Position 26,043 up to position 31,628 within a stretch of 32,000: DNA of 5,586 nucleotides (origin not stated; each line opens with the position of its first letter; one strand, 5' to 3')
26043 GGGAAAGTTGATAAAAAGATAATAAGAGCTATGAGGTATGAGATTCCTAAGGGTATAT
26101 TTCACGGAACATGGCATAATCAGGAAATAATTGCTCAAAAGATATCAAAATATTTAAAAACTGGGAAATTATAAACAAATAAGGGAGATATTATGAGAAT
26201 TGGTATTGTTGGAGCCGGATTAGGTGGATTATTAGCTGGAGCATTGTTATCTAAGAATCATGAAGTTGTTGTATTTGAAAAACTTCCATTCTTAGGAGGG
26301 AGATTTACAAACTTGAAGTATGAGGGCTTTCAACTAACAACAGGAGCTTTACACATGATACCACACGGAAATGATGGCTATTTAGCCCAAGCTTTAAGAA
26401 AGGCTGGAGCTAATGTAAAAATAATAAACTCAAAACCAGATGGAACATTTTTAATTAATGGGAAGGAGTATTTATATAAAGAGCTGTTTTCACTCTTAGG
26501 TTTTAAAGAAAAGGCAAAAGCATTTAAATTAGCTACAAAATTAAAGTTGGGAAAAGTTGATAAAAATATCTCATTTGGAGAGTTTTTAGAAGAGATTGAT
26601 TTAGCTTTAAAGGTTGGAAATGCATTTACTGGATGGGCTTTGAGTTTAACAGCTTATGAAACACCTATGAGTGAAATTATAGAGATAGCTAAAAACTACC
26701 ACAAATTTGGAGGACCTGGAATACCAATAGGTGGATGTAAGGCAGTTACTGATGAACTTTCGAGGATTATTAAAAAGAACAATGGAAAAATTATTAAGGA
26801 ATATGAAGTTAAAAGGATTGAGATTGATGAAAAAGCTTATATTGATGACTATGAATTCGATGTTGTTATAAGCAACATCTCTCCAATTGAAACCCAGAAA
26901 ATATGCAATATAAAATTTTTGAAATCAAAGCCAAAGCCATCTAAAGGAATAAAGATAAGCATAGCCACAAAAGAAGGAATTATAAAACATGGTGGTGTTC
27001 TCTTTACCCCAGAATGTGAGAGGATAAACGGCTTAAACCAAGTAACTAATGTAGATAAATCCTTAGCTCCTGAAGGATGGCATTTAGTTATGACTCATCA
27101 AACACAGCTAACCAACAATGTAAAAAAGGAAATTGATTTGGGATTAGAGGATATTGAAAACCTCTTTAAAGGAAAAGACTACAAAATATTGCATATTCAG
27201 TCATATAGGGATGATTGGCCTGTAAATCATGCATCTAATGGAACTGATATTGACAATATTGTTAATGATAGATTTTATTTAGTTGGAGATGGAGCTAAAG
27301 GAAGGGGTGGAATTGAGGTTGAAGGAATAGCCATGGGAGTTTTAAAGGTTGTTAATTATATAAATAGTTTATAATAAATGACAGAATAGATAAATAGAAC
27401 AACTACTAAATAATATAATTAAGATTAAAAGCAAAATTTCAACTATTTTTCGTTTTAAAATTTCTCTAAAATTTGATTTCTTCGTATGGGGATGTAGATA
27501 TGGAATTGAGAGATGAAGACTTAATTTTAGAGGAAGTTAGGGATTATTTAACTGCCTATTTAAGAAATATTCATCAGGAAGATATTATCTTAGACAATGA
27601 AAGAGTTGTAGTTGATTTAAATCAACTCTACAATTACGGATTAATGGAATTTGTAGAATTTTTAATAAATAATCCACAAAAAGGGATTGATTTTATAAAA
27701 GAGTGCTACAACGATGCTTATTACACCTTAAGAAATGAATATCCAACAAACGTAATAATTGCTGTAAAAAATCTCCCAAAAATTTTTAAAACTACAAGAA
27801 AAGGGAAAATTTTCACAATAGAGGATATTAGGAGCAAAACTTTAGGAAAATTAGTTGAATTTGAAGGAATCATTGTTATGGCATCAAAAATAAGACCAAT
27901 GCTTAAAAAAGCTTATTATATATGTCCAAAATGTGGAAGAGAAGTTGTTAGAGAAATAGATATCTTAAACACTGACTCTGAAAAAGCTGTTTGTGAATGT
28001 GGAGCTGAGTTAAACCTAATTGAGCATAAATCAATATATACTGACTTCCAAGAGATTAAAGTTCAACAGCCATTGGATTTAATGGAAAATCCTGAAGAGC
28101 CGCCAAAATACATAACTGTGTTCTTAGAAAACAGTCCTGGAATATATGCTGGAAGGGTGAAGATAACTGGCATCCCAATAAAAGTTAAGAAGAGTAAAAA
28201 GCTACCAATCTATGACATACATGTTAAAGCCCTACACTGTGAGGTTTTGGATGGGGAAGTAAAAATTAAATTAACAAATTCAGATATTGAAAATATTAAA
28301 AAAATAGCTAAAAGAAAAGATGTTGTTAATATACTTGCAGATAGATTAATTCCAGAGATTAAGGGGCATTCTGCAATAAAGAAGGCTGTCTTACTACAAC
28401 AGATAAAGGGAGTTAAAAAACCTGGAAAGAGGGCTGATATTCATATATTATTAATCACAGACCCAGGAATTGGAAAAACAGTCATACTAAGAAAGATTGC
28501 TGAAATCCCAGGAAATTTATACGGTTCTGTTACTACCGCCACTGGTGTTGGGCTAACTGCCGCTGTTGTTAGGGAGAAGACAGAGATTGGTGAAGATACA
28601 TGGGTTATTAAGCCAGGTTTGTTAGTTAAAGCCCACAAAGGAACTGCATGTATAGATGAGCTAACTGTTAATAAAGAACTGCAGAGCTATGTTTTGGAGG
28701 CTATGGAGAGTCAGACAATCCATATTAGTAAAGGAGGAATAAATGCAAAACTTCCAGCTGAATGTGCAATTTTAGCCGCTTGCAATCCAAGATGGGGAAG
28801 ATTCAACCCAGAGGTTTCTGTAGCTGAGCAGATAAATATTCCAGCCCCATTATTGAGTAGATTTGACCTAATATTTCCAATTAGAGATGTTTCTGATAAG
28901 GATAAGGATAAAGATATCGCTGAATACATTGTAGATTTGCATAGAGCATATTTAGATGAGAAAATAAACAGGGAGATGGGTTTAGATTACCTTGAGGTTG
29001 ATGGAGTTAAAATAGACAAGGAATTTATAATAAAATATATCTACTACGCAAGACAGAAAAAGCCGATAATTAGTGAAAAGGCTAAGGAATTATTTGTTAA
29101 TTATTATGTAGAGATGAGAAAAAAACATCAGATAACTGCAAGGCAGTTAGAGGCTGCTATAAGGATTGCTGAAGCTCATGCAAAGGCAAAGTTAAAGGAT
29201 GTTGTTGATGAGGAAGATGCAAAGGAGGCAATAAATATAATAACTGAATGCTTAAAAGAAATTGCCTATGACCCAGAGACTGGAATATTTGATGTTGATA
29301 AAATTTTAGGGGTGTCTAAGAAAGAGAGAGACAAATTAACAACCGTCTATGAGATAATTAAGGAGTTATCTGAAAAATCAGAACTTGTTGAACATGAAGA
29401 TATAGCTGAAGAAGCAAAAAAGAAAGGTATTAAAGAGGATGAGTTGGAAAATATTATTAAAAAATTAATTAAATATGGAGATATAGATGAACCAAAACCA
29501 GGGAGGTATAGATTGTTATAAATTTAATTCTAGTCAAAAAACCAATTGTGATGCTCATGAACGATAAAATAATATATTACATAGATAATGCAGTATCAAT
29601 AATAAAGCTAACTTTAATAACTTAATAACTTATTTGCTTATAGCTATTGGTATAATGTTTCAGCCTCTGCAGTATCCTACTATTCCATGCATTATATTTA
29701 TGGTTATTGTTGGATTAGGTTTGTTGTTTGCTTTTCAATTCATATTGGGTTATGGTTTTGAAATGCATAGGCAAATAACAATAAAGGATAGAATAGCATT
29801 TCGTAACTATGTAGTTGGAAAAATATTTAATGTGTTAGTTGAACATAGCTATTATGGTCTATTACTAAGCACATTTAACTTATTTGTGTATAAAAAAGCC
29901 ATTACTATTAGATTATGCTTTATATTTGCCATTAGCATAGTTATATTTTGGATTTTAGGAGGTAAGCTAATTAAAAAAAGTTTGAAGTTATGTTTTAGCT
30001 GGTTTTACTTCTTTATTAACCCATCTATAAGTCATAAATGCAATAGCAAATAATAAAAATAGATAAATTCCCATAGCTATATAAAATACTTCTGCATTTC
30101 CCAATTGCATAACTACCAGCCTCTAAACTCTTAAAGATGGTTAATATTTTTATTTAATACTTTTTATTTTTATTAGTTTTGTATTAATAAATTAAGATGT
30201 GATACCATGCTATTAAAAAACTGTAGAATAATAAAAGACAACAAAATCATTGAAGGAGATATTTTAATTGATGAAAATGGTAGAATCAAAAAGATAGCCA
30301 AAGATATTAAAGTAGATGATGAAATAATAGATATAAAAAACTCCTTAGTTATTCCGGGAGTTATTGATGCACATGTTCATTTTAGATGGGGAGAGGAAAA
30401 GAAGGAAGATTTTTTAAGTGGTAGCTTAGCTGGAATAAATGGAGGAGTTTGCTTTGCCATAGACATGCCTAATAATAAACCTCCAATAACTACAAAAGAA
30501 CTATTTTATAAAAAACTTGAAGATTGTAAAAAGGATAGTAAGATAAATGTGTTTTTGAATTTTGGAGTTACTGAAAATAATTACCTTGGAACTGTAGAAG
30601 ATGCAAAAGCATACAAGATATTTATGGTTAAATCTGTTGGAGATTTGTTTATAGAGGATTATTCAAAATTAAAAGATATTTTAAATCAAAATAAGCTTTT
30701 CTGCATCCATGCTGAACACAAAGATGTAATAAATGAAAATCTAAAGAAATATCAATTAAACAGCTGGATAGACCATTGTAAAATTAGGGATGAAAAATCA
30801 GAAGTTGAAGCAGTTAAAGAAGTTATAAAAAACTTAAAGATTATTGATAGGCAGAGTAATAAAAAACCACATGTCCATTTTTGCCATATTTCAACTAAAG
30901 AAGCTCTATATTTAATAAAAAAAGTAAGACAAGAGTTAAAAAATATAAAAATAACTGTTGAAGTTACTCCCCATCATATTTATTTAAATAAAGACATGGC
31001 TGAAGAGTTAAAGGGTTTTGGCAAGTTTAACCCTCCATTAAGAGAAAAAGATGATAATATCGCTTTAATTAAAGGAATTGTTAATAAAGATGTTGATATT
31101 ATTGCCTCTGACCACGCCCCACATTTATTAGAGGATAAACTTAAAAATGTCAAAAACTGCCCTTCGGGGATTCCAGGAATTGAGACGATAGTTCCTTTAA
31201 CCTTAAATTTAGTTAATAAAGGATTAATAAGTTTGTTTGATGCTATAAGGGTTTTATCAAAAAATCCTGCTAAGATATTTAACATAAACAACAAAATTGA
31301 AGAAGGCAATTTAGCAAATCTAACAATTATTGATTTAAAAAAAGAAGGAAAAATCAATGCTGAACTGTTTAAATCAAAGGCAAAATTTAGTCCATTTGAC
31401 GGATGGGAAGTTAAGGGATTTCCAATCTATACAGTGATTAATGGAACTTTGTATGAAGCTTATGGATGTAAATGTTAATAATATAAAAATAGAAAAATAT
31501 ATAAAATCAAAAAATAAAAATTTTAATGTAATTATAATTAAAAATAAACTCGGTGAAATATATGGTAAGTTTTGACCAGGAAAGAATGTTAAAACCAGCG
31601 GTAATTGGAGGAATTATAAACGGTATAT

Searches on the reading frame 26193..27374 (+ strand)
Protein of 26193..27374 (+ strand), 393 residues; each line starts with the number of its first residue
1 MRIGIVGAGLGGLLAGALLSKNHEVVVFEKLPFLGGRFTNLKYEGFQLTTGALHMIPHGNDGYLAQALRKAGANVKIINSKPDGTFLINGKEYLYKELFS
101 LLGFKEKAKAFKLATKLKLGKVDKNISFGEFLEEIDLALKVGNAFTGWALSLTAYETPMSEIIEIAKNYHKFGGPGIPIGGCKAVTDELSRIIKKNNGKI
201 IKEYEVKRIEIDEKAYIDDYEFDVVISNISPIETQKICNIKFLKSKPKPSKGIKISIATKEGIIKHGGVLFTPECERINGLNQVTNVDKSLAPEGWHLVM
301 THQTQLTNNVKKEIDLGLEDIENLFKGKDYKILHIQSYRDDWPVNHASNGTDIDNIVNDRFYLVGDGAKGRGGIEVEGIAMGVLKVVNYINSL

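Call 46: search_protein_families(library=pfam, proteins=[window:26193-27374:+], max_evalue=0.00001)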
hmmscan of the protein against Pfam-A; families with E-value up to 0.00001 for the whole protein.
window:26193-27374:+ (393 aa): 1 family
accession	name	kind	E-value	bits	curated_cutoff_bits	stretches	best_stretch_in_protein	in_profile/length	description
PF13450.12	NAD_binding_8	-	2.6e-12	47.3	21.9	1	5-69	1-66/68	NAD(P)-binding Rossmann-like domain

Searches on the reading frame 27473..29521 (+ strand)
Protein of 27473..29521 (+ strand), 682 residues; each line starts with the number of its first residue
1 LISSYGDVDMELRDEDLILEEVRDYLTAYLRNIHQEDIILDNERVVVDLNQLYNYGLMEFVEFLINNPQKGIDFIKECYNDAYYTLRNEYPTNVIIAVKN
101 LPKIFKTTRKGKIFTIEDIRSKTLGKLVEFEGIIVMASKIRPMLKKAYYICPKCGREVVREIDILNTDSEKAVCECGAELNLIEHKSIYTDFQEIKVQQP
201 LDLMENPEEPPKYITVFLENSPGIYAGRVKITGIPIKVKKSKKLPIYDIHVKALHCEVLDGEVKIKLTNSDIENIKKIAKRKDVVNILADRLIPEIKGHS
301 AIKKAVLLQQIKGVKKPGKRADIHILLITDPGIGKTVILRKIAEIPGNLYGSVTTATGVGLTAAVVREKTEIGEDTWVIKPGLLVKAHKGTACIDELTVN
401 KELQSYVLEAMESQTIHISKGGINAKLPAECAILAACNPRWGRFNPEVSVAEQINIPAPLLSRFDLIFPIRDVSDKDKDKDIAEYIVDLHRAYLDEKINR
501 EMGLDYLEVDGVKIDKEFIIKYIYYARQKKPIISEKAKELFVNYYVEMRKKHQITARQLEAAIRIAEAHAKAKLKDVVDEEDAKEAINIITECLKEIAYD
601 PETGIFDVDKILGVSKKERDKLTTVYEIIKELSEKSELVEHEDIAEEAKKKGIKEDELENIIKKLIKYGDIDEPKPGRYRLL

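Call 46: search_protein_families(library=pfam, proteins=[window:27473-29521:+], max_evalue=0.00001)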
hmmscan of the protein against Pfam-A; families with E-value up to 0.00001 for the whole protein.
window:27473-29521:+ (682 aa): 5 families
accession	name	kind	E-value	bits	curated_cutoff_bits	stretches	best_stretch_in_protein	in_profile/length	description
PF00493.29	MCM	-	1e-77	260.7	23.3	1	271-490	1-224/224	MCM P-loop domain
PF17855.7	MCM_lid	-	3.4e-24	85.6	27.4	1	517-594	1-87/87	MCM AAA-lid domain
PF17207.9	MCM_OB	-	6e-15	55.6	24.8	1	116-221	2-105/126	MCM OB domain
PF01078.27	Mg_chelatase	-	8.2e-09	35.6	20.3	1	372-474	91-203/207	Magnesium chelatase, subunit ChlI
PF07728.20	AAA_5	-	7.2e-06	26.5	22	0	324-441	1-125/139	AAA domain (dynein-related subfamily)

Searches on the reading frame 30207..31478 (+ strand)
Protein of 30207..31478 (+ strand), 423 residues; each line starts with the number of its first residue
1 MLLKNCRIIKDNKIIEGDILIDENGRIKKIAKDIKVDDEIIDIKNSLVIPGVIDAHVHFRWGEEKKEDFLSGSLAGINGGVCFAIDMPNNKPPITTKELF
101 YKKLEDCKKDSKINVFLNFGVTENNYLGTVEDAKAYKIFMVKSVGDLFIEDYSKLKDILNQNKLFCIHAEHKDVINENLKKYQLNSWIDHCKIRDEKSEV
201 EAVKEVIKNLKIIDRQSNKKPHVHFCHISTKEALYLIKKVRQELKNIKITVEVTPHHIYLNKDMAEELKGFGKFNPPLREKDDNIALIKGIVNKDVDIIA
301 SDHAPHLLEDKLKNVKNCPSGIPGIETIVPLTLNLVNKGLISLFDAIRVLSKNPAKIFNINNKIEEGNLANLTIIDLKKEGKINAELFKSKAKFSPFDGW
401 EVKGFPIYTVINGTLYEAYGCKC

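Call 46: search_protein_families(library=pfam, proteins=[window:30207-31478:+], max_evalue=0.00001)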
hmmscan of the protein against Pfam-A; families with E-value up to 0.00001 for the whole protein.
window:30207-31478:+ (423 aa): 2 families
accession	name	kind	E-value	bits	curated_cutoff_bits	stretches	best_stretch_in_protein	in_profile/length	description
PF01979.26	Amidohydro_1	-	2.2e-16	60.5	25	1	47-413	1-342/345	Amidohydrolase family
PF07969.17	Amidohydro_3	-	6.4e-07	29.6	29.7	0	39-61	1-23/472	Amidohydrolase family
